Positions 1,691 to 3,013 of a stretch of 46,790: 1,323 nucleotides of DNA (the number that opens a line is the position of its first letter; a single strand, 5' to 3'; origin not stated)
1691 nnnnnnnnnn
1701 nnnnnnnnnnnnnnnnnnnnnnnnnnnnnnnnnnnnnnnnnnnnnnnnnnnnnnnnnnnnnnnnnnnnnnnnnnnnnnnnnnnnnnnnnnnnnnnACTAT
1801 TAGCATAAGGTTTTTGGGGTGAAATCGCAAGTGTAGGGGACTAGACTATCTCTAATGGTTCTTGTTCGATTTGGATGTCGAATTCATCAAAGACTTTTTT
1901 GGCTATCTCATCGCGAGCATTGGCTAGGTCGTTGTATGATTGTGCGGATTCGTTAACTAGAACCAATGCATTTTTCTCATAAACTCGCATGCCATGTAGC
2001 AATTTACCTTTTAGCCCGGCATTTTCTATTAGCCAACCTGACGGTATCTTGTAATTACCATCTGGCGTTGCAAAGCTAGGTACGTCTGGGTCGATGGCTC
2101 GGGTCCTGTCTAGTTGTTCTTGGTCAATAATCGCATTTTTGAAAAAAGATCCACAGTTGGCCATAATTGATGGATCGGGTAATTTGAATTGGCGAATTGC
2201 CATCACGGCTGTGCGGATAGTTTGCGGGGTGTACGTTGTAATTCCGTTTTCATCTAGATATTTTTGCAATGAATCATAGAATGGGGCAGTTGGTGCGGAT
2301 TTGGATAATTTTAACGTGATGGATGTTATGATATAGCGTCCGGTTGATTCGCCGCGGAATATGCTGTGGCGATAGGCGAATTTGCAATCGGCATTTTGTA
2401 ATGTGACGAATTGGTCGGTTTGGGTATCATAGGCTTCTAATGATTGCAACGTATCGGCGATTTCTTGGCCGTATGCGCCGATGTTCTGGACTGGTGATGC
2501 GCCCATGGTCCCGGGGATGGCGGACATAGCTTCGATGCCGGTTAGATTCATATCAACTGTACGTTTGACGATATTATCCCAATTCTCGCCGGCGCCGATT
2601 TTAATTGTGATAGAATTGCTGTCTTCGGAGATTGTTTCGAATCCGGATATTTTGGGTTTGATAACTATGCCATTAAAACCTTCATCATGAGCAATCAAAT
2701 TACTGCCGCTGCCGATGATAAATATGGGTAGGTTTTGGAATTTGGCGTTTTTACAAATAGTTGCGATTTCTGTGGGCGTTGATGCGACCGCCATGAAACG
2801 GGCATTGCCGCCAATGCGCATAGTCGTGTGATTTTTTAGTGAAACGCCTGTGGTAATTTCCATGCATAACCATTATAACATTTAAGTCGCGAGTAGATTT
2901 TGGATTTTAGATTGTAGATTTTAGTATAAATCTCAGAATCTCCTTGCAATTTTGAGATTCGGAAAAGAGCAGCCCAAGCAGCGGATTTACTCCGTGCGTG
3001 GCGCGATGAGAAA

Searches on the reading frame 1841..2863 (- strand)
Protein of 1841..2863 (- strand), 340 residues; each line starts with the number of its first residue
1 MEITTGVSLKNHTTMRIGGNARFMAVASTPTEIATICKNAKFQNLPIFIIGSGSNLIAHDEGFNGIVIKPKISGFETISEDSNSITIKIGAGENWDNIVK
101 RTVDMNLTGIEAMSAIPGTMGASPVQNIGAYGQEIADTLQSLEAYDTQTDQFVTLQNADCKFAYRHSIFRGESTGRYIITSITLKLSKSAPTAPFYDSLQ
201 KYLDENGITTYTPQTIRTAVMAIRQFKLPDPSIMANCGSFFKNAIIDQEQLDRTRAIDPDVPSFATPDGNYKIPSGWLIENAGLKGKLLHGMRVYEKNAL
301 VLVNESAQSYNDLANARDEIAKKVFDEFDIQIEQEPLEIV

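Call 66: search_protein_families(library=pfam, proteins=[window:1841-2863:-], max_evalue=0.00001)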
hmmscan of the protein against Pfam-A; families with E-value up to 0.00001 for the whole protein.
window:1841-2863:- (340 aa): 2 families
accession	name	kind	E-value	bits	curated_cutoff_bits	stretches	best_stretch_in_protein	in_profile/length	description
PF01565.28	FAD_binding_4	-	1.1e-19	70.9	26.4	1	25-148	5-131/139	FAD binding domain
PF02873.21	MurB_C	-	2.4e-19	69.8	27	1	216-336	2-96/99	UDP-N-acetylenolpyruvoylglucosamine reductase, C-terminal domain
